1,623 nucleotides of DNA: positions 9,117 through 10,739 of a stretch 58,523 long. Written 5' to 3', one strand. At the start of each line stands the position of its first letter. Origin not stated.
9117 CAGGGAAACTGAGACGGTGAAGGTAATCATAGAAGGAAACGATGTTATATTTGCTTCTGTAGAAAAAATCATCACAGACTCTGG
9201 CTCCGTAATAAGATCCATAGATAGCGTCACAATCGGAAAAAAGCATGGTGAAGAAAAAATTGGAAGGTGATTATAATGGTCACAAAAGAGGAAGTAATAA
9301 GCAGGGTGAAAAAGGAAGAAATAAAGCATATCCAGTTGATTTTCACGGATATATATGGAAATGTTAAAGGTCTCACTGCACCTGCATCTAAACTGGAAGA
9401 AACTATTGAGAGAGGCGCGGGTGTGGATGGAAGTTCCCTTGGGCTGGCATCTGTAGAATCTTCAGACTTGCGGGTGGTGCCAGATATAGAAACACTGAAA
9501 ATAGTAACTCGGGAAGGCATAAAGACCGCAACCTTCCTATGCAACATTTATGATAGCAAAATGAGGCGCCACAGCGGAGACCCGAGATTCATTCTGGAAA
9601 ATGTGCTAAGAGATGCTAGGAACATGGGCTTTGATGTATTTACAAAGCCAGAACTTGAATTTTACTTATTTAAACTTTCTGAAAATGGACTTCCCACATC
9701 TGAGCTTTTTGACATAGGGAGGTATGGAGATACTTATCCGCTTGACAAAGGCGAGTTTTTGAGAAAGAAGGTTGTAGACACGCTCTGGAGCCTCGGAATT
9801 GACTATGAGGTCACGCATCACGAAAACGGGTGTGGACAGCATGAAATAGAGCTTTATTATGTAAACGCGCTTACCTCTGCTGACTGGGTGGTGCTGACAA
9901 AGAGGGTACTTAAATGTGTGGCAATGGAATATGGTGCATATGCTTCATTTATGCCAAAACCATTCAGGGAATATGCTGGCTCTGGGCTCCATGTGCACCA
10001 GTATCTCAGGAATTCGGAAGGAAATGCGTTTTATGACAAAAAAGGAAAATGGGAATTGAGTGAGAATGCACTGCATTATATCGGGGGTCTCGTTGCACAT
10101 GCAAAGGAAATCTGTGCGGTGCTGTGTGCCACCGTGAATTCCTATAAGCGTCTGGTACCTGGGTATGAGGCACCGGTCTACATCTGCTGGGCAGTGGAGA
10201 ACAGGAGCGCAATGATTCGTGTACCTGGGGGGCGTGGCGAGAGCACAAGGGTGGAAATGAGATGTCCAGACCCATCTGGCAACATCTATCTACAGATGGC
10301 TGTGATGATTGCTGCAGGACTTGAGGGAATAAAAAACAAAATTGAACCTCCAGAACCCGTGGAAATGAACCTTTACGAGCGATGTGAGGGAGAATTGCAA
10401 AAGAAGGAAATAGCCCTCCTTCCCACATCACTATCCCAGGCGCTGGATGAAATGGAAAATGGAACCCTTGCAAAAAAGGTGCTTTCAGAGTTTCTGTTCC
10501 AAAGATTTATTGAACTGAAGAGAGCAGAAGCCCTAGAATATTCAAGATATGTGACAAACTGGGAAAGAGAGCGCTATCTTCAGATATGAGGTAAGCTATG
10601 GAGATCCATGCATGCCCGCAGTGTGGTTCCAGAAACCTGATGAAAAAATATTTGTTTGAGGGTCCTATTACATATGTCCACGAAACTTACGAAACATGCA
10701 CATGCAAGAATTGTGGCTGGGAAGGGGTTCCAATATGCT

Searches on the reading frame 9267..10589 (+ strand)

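Call 56: search_protein_families(library=pfam, proteins=[window:9267-10589:+], max_evalue=0.00001)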
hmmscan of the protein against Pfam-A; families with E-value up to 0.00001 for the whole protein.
window:9267-10589:+ (440 aa): 2 families
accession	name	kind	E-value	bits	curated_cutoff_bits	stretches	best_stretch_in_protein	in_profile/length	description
PF00120.29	Gln-synt_C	-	4.4e-113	378.3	24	1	104-437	2-344/344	Glutamine synthetase, catalytic domain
PF03951.24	Gln-synt_N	-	5e-18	64.9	33.4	1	19-96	2-81/82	Glutamine synthetase, beta-Grasp domain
